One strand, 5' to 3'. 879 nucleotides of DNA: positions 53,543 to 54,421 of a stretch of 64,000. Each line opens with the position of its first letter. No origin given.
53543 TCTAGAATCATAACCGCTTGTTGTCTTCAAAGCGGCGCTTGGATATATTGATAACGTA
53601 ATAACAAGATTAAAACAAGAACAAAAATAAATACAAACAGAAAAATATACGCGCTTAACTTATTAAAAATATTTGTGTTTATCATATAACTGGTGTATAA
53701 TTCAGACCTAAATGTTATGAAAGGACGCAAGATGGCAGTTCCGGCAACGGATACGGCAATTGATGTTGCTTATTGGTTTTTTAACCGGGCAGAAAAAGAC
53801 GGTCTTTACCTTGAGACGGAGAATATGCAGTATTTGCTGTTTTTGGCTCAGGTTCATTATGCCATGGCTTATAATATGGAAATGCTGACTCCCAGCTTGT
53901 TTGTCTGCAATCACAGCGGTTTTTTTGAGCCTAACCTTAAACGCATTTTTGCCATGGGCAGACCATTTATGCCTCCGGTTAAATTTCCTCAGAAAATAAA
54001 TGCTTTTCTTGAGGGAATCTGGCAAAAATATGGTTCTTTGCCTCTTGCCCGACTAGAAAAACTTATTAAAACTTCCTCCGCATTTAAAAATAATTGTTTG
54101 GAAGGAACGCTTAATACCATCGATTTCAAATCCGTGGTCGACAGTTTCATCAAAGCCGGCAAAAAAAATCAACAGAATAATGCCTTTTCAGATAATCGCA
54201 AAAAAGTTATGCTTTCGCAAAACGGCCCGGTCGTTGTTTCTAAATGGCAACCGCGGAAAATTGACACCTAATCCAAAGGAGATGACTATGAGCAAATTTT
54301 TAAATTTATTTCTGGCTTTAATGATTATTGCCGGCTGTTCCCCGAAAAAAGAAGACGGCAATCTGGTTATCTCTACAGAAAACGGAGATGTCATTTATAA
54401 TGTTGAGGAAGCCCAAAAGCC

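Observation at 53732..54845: Panacea(DUF4065)-like putative antitoxin adjacent to a DUF192 lipoprotein gene, with no recognised toxin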

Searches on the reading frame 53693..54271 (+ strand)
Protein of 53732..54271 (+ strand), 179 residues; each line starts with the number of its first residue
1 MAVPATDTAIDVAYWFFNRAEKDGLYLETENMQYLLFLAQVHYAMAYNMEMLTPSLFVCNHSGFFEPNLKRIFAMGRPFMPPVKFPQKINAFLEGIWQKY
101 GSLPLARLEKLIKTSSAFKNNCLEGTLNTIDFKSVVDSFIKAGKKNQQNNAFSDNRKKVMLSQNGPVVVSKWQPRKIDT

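Call 3: search_protein_families(library=pfam, proteins=[window:53732-54271:+], max_evalue=1)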
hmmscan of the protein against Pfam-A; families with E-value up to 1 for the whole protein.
window:53732-54271:+ (179 aa): 0 families

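Call 4: search_protein_families(library=ncbifam, proteins=[window:53732-54271:+], max_evalue=1)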
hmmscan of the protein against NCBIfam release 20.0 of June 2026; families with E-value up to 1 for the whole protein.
window:53732-54271:+ (179 aa): 0 families

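Call 5: find_homologous_proteins(query=window:53732-54271:+, max_evalue=0.001)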
Query window:53732-54271:+ (179 aa): 135 proteins with E <= 0.001 among 153 candidates; the best 120 are listed.
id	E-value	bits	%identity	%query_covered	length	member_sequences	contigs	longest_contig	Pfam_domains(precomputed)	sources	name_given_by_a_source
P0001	3.0e-114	397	98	100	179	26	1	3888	-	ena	-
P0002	6.6e-101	353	84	99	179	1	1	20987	-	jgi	-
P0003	2.2e-93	329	77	99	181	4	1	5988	-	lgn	-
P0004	1.2e-92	326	78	99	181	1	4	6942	-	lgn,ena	-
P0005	2.1e-87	309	74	99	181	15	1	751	-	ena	-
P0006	1.5e-86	307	74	99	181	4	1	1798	-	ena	-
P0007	1.2e-85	304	75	99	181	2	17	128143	-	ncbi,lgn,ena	-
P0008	1.1e-82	294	70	99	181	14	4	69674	-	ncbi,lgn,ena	-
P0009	2.4e-78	280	74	99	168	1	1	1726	-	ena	-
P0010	6.1e-78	279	67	99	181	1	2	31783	-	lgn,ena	-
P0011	6.2e-78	279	68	99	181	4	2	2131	-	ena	-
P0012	1.2e-75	271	71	99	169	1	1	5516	-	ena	-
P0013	1.5e-71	258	61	100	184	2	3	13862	-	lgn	-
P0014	3.4e-71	257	77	82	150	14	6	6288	-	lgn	-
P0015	4.1e-71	256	63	99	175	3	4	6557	-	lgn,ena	-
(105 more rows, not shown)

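Call 6: search_protein_families(library=phrogs, proteins=[window:53732-54271:+, window:53693-54271:+], max_evalue=1)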
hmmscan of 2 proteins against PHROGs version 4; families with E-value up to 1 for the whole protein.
window:53732-54271:+ (179 aa): 1 family
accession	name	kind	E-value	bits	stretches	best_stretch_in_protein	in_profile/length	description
phrog_1281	-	unknown function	0.00082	20.1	1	7-143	8-154/195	-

window:53693-54271:+ (192 aa): 1 family
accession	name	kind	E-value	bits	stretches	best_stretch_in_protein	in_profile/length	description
phrog_1281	-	unknown function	0.00097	19.9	1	20-156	8-154/195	-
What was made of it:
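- Tried and rejected: PHROGs gave only phrog_1281, of unknown function, at E=8e-4 (call 6).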

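Call 7: search_protein_families(library=padloc, proteins=[window:53732-54271:+], max_evalue=1)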
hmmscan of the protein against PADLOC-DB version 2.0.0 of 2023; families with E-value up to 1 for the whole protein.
window:53732-54271:+ (179 aa): 0 families
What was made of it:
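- Checked: NCBIfam and PADLOC also find nothing (calls 3, 4, 7).
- DUF192 has no match among defence or toxin models (call 7). The window protein gives no Pfam, NCBIfam or PADLOC hit (calls 3, 4, 7).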

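Call 10: find_related_loci(query=A1, collection=genome_contigs, flank=6000)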
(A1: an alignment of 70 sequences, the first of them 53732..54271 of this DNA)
Query A1 (179 aa) in genome_contigs; peptide patterns used: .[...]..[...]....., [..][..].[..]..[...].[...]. (x = any residue, [..] = any of these).
127 stretches matched a pattern; 88 encode a relative of the query (tblastn E <= 1e-3); the best 80 are kept; 80 distinct loci.
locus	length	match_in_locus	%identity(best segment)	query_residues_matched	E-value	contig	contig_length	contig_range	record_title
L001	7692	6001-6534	78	1-178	7e-98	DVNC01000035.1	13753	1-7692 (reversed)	MAG TPA_asm: Candidatus Scatocola faecipullorum isolate ChiW3-316 ChiW3__C86854_L13753_SRR5506726, whole genome shotgun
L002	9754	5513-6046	75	1-178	5e-93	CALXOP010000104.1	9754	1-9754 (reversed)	MAG: uncultured Alphaproteobacteria bacterium isolate E12__bin290 genome assembly, contig: E12__k127_4725341, whole geno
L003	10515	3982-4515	74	1-178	3e-93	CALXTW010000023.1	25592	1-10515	MAG: uncultured Alphaproteobacteria bacterium isolate BRZ_RR__bin74 genome assembly, contig: BRZ_RR__NODE_2298_length_25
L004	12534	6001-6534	74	1-178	5e-92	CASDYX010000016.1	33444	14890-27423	uncultured proteobacterium isolate O18_L1_385385_idba_bin.5 genome assembly, contig: O18_L1_385385_idba_bin.5.fa_scaffol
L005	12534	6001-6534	75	1-178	8e-92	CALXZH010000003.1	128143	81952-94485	MAG: uncultured Alphaproteobacteria bacterium isolate E27__bin373 genome assembly, contig: E27__k127_155769, whole genom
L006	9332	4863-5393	59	1-177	4e-72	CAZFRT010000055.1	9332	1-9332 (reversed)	MAG TPA_asm: uncultured Azospirillum sp. isolate SRP199465_co1_102 genome assembly, contig: NODE_21410_length_9332_cov_4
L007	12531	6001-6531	58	1-177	5e-71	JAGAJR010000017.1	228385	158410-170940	MAG: Alphaproteobacteria bacterium isolate RGIG8504 Water_deer_Cecum-2__c360345, whole genome shotgun sequence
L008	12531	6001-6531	58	1-177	4e-70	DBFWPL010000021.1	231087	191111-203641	MAG TPA_asm: Alphaproteobacteria bacterium isolate MAG7984 contig21, whole genome shotgun sequence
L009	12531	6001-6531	55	1-177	2e-65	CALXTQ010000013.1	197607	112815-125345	MAG: uncultured Alphaproteobacteria bacterium isolate E07__bin220 genome assembly, contig: E07__k127_968715, whole genom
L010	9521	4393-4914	53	1-179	2e-65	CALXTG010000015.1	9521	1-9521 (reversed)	MAG: uncultured Alphaproteobacteria bacterium isolate E01__bin302 genome assembly, contig: E01__k127_508064, whole genom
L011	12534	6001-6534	70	1-178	2e-88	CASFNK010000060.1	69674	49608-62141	uncultured proteobacterium isolate SI.B29.metabat-bins.91 genome assembly, contig: SI.B29.metabat-bins.91.fa_k141_403238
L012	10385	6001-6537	50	1-179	7e-59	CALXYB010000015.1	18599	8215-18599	MAG: uncultured Alphaproteobacteria bacterium isolate BRZ_DL__bin79 genome assembly, contig: BRZ_DL__NODE_4161_length_18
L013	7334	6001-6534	49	1-179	2e-57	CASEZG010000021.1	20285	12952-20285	uncultured proteobacterium isolate O35_L1_319319_idba_bin.187 genome assembly, contig: O35_L1_319319_idba_bin.187.fa_sca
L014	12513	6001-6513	51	1-177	4e-57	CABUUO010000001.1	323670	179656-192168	MAG TPA_asm: uncultured proteobacterium isolate MGYG-HGUT-04400 genome assembly, contig: GUT_GENOME272660_1, whole genom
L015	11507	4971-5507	51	1-179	1e-56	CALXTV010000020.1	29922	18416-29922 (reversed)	MAG: uncultured Alphaproteobacteria bacterium isolate BRZ_LG__bin14 genome assembly, contig: BRZ_LG__NODE_1661_length_29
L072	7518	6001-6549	34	1-175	6e-30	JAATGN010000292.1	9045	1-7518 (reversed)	MAG: Rhodospirillales bacterium isolate bin_346 k141_6525509, whole genome shotgun sequence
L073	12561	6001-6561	34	1-174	2e-29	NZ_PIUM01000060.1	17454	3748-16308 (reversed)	Telmatospirillum siberiense strain 26-4b1 NODE_60_length_17454_cov_14.316324, whole genome shotgun sequence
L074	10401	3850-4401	35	1-174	7e-29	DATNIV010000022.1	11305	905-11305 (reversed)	MAG TPA_asm: Telmatospirillum sp. isolate SMAG_U11382 k141_962787, whole genome shotgun sequence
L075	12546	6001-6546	34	1-174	5e-29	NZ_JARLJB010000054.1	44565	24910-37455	MAG: Telmatospirillum sp. isolate MAG_CA127 MetaCoAG_Bin_127_Anoxic_k141_197912, whole genome shotgun sequence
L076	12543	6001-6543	34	1-176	1e-27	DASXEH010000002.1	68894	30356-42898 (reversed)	MAG TPA_asm: Magnetospirillaceae bacterium isolate SMAG_U5107 k141_1912468, whole genome shotgun sequence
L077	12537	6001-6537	36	1-176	8e-27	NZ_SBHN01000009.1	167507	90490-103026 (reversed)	Telmatospirillum sp. J64-1 Scaffold9, whole genome shotgun sequence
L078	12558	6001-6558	30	1-174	1e-24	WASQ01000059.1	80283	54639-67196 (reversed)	MAG: Telmatospirillum sp. isolate SA7853_bin3 NODE_57_length_80283_cov_186.515955, whole genome shotgun sequence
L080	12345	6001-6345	35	4-118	3e-22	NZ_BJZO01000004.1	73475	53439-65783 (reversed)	Pararhodospirillum oryzae strain NBRC 107573 sequence004, whole genome shotgun sequence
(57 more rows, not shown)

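Call 11: search_solved_structures(query=A1, max_evalue=10, show_alignments=3)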
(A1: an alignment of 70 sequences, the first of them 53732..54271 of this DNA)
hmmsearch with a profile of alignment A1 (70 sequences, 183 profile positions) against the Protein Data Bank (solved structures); distinct sequences matched with E-value up to 10: 7.
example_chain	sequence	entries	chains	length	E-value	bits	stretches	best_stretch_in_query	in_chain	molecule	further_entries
1ds9_A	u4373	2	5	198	0.097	15.8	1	71-124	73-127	OUTER ARM DYNEIN | Dynein axonemal light chain 1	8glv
1m9l_A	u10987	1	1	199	0.098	15.8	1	71-124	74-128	Outer Arm Dynein Light Chain 1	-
6l4p_A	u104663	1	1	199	0.098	15.8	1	71-124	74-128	Dynein light chain 1, axonemal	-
5yxm_A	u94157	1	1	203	0.1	15.8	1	71-123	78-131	Dynein light chain 1, axonemal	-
8vvi_F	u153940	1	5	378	0.42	13.7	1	84-144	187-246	MotA/TolQ/ExbB proton channel domain-containing protein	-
1quu_A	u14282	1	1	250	0.61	13.2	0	98-146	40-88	HUMAN SKELETAL MUSCLE ALPHA-ACTININ 2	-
7ola_A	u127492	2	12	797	1.6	11.9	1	78-144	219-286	DNA primase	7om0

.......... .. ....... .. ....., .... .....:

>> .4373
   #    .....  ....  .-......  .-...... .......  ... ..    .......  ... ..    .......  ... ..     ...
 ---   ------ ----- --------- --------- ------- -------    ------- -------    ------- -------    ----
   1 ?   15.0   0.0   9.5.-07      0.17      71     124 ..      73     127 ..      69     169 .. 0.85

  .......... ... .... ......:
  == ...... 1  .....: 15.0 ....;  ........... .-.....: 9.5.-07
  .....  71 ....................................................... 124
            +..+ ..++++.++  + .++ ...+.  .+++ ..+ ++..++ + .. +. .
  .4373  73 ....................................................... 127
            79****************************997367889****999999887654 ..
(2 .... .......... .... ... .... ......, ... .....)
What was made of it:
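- Tried and rejected: A profile search of PDB sequences gave only chance hits (call 11).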

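Call 15: search_protein_families(library=pfam, proteins=[L073:5456-5863:+, L073:5998-6582:+, L073:6598-7086:+, L073:2541-5228:+, L073:7154-8149:-, L075:6636-7130:+, L075:5463-5870:+, L080:5983-6597:+, L080:4962-5906:+, L080:6891-7340:-], max_evalue=0.01)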
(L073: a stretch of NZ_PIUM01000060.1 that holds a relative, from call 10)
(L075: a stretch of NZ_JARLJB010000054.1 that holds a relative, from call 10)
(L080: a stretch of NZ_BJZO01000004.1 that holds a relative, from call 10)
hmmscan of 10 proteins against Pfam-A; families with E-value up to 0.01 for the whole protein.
L073:5456-5863:+ (135 aa): 0 families

L073:5998-6582:+ (194 aa): 0 families

L073:6598-7086:+ (162 aa): 0 families

L073:2541-5228:+ (895 aa): 10 families
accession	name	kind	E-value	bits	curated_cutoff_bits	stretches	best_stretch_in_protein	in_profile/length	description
PF02518.31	HATPase_c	-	2.3e-25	89.6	26.4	1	633-742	2-110/111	Histidine kinase-, DNA gyrase B-, and HSP90-like ATPase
PF13188.13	PAS_8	-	4.2e-21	74.5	21.8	2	268-325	1-55/65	PAS domain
PF00989.32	PAS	-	1.8e-17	63.8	22.6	2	269-369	2-102/113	PAS fold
PF12860.13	PAS_7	-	7.2e-16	58.8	27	1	150-260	2-114/115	PAS fold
PF00072.30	Response_reg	-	6.2e-14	52.6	30.2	1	766-878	1-110/111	Response regulator receiver domain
PF00512.31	HisKA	-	6.5e-13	49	26.9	1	523-588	1-66/66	His Kinase A (phospho-acceptor) domain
PF08448.16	PAS_4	-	3.2e-10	40.7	23.1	1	275-375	2-101/110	PAS fold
PF13426.13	PAS_9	-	4.1e-10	40.3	27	1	280-378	3-100/103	PAS domain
PF08447.18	PAS_3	-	4.4e-10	40.1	25.6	1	291-363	2-75/89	PAS fold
PF13581.12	HATPase_c_2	-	0.00024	21.5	27.4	1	644-719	39-112/127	Histidine kinase-like ATPase domain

L073:7154-8149:- (331 aa): 1 family
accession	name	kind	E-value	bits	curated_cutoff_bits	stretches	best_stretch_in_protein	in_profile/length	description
PF04187.18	Cofac_haem_bdg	-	7e-43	147.5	27.7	1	54-255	2-213/213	Haem-binding uptake, Tiki superfamily, ChaN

L075:6636-7130:+ (164 aa): 0 families

L075:5463-5870:+ (135 aa): 0 families

L080:5983-6597:+ (204 aa): 1 family
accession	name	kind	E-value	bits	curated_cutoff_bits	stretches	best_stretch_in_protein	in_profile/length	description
PF13274.11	SocA_Panacea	-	7.4e-07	30.5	25.7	1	35-119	1-110/113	Antitoxin SocA-like, Panacea domain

L080:4962-5906:+ (314 aa): 0 families

L080:6891-7340:- (149 aa): 0 families

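Call 16: predict_structure(alignment_id=A1)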
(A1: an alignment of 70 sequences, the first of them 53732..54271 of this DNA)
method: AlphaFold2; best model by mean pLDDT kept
length: 179 residues; sequences in the alignment: 70
mean_pLDDT: 85.3   pTM: 0.75
mean pLDDT of the five models: 85.3, 84.3, 83.8, 80.8, 80.7
residues with pLDDT >= 90: 116; 70-90: 28; 50-70: 24; < 50: 11
segments of 3 or more residues with pLDDT < 50: 149-158
pLDDT, mean of each block of 10 residues (from residue 1): 87 96 94 96 94 93 93 93 94 97 94 91 86 91 68 47 58 60
secondary structure, 60 per line:
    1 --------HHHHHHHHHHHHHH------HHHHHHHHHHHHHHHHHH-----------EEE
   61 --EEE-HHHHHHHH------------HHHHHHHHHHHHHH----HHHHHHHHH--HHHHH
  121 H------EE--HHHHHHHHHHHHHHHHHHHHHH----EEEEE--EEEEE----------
elements in order: H9-22 H29-46 E58-60 E63-65 H67-74 H87-100 H105-113 H116-121 H132-153 E158-162 E165-169
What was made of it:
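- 54164..54202 (+): Low-complexity linker (aa 145-157). pLDDT below 50 for residues 149-158 (call 16).
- On Panacea / PF13274 (PanA): The AF2 model (pLDDT 85) has helices at 9-22, 29-46, 67-74, 87-100, 105-113 and 116-121, and strands at 58-60, 63-65 and about 127 (call 16).
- The hairpin is modelled at only pLDDT 58-60 (call 16), and no binding partner is identified.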

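Call 19: fold_search(model_id=the predicted structure, library=pdb)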
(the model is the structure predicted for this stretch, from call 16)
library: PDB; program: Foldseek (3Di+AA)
matches with E <= 10: 83; with E <= 0.001: 0
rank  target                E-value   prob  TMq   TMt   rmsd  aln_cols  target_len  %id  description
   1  5civ                  3.7e-01  0.18  0.22  0.23  13.8       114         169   16  Sibling Lethal Factor Precursor - DfsB (released 2016-02-03)
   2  7e9v                  1.3e+00  0.03  0.17  0.16  18.0       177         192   15  The Crystal Structure of human UMP-CMP kinase from Biortus. (released 2021-03-24)
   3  4fl2                  1.9e+00  0.08  0.21  0.08  11.3       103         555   12  Structural and Biophysical Characterization of the Syk Activation Switch (released 2012-11-28)
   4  6utg_a                2.3e+00  0.04  0.21  0.18  19.1       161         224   12  Allosteric coupling between alpha-rings of the 20S proteasome, 20S singly capped with a PA26/V230F (released 2020-09-09)
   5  2rd9_C                2.5e+00  0.02  0.14  0.14  16.7       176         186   10  Crystal structure of a putative yfit-like metal-dependent hydrolase (bh0186) from bacillus halodurans c-125 at 2.30 A  (released 2007-10-09)
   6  9m2w_I                2.6e+00  0.02  0.17  0.13  19.8       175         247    8  The cryo-EM structure of 26S proteasome-Midnolin complex in the MD state (released 2025-09-10)
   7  9aw3_B                2.6e+00  0.02  0.18  0.14  19.9       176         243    9  Yeast 20S proteasome soaked with MA9 crude extract (released 2025-03-19)
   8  3nuf_B                3.0e+00  0.08  0.22  0.32  14.2       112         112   12  Crystal structure of a PRD-containing transcription regulator (LSEI_2718) from Lactobacillus casei ATCC 334 at 1.38 A  (released 2010-09-08)
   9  9nxo_A                3.0e+00  0.04  0.18  0.21  12.7       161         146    9  Pseudomonas phage Pa223 periplasmic tunnel (pre-ejection, dodecameric assembly) (released 2025-08-06)
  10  3v6g_A                3.4e+00  0.01  0.15  0.15  13.2       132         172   16  Crystal Structure of Transcriptional Regulator (released 2012-08-08)
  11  9f9p_A                3.6e+00  0.02  0.19  0.14  20.7       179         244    7  CryoEM structure of recombinant Trypanosoma cruzi apo proteasome 20S subunit (released 2024-12-25)
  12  9aw3_P                3.6e+00  0.02  0.18  0.14  19.8       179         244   10  Yeast 20S proteasome soaked with MA9 crude extract (released 2025-03-19)
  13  9e6q_AG               3.6e+00  0.01  0.15  0.15  19.1       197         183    6  Cryo-EM structure of the Pyrobaculum calidifontis 50S ribosomal subunit in complex with Dri (released 2024-11-20)
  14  2xi2_B                3.8e+00  0.03  0.17  0.07  12.9        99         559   14  HCV-H77 NS5B Apo Polymerase (released 2010-08-04)
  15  3lyn_A                3.8e+00  0.02  0.14  0.19  14.6       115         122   11  STRUCTURE OF GREEN ABALONE LYSIN DIMER (released 2000-03-15)
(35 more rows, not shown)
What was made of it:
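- Foldseek against the PDB finds nothing (call 19).
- Tried and rejected: Foldseek against the PDB gave nothing (call 19).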

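Call 25: fold_search(model_id=the predicted structure, library=viral)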
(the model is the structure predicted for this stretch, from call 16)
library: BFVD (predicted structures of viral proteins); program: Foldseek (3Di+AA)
matches with E <= 10: 129; with E <= 0.001: 4
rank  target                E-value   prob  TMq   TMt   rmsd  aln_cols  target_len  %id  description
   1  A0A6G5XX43            3.6e-06  1.00  0.62  0.74   3.5       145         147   16  (no name in the UniProt tables at hand)
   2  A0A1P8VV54            4.2e-05  1.00  0.57  0.68   3.9       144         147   14  (no name in the UniProt tables at hand)
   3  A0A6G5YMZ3            4.1e-04  1.00  0.57  0.64   4.0       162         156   15  (no name in the UniProt tables at hand)
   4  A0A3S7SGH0            7.5e-04  1.00  0.62  0.67   3.6       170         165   10  (no name in the UniProt tables at hand)
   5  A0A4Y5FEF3            2.4e-03  1.00  0.54  0.50  13.0       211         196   12  Uncharacterized protein [Lactobacillus phage 521B]
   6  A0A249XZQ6            6.4e-03  1.00  0.55  0.65   4.2       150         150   13  (no name in the UniProt tables at hand)
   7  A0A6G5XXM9            8.2e-03  0.99  0.43  0.42   8.9       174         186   12  (no name in the UniProt tables at hand)
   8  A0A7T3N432            1.8e-01  0.80  0.44  0.49   8.2       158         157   11  Uncharacterized protein [Campylobacter phage F348]
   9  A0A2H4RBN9            1.8e-01  0.77  0.42  0.51   7.5       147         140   10  Uncharacterized protein [Sulfolobus ellipsoid virus 1]
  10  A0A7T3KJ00            2.9e-01  0.75  0.40  0.60   3.6       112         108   13  Uncharacterized protein [Campylobacter phage F374]
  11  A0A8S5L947            3.3e-01  0.66  0.33  0.44   7.6        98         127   18  Antitoxin SocA-like Panacea domain-containing protein [Siphoviridae sp. ct4T77]
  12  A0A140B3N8            5.3e-01  0.08  0.18  0.11  12.2       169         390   11  (no name in the UniProt tables at hand)
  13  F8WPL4                8.7e-01  0.23  0.19  0.21  12.2       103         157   10  (no name in the UniProt tables at hand)
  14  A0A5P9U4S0            1.0e+00  0.11  0.26  0.31  12.3       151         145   12  (no name in the UniProt tables at hand)
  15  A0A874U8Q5            1.4e+00  0.07  0.20  0.24  12.1       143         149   10  (no name in the UniProt tables at hand)
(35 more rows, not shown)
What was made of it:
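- BFVD matches reach TM 0.6-0.74, and one lower-ranked match is named as a SocA-like Panacea protein (call 25).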

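Call 27: search_protein_families(library=pfam, alignment_id=A1, max_evalue=1)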
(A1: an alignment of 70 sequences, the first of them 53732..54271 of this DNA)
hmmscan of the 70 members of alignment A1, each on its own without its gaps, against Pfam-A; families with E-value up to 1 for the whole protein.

A. member 1, window:53732-54271:+ (179 aa): 0 families

B. families by the number of members that match (of 70 scanned): 21 families
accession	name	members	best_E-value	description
PF13274.11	SocA_Panacea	8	0.0025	Antitoxin SocA-like, Panacea domain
PF19163.5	DUF5845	3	0.0096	Family of unknown function (DUF5845)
PF06618.16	DUF1148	3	0.011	Protein of unknown function (DUF1148)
PF16647.10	GCSF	3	0.078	Granulocyte colony-stimulating factor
PF19662.4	DUF6165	2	0.0038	Family of unknown function (DUF6165)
PF06303.17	MatP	2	0.0039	MatP N-terminal domain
PF12385.14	Peptidase_C70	2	0.02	Papain-like cysteine protease AvrRpt2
PF12193.13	Sulf_coat_C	1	0.012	Sulfolobus virus coat protein C terminal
PF20786.2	DUF6840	1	0.017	Family of unknown function (DUF6840)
PF03305.18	Lipoprotein_X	1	0.026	Mycoplasma MG185/MG260 protein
PF08681.18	TacA1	1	0.03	Antitoxin TacA 1-like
PF09886.14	DUF2113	1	0.037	Uncharacterized protein conserved in archaea (DUF2113)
PF17111.11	PigL_N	1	0.1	Pigment biosynthesis cluster protein PigL N-terminal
PF20694.2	TRADD-like_N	1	0.1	TRADD-like N-terminal domain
PF25621.1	PhiKZ_gp244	1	0.11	Bacteriophage PhiKZ capsid decoration protein gp244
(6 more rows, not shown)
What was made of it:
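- Checked: 8 of 70 close homologues give weak PF13274 hits, and PF13274 is the top family by count (call 27).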

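Call 34: search_protein_representatives(alignment_id=A1)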
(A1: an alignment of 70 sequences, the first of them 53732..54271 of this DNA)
Query: 70 sequences, 183 profile positions. Proteins with E-value up to 0.001 (for the whole library): 505; up to 1e-10: 215; up to 1e-30: 38. The best 150 are listed.
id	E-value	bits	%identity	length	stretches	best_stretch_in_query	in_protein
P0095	2.0e-70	252.8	-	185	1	1-182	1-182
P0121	2.2e-69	249.4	-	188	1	1-182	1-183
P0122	1.3e-68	246.9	-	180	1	1-178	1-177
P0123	8.7e-68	244.2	-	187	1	1-182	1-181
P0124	5.6e-62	225.2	-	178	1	1-176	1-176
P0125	7.3e-62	224.9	-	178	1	1-176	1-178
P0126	5.7e-60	218.7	-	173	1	1-179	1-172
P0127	9.5e-58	211.5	-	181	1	1-179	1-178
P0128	1.3e-56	207.8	-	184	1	1-182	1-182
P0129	1.0e-55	204.9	-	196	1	1-182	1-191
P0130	6.3e-55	202.3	-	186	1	1-179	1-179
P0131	2.6e-54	200.3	-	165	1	1-176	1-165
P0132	5.2e-54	199.3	-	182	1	1-181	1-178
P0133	7.4e-54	198.8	-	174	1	1-175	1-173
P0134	3.7e-53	196.5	-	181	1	1-179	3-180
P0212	6.8e-23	97.9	-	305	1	5-138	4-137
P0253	1.5e-19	87.0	-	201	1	5-138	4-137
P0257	3.6e-19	85.7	-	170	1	4-158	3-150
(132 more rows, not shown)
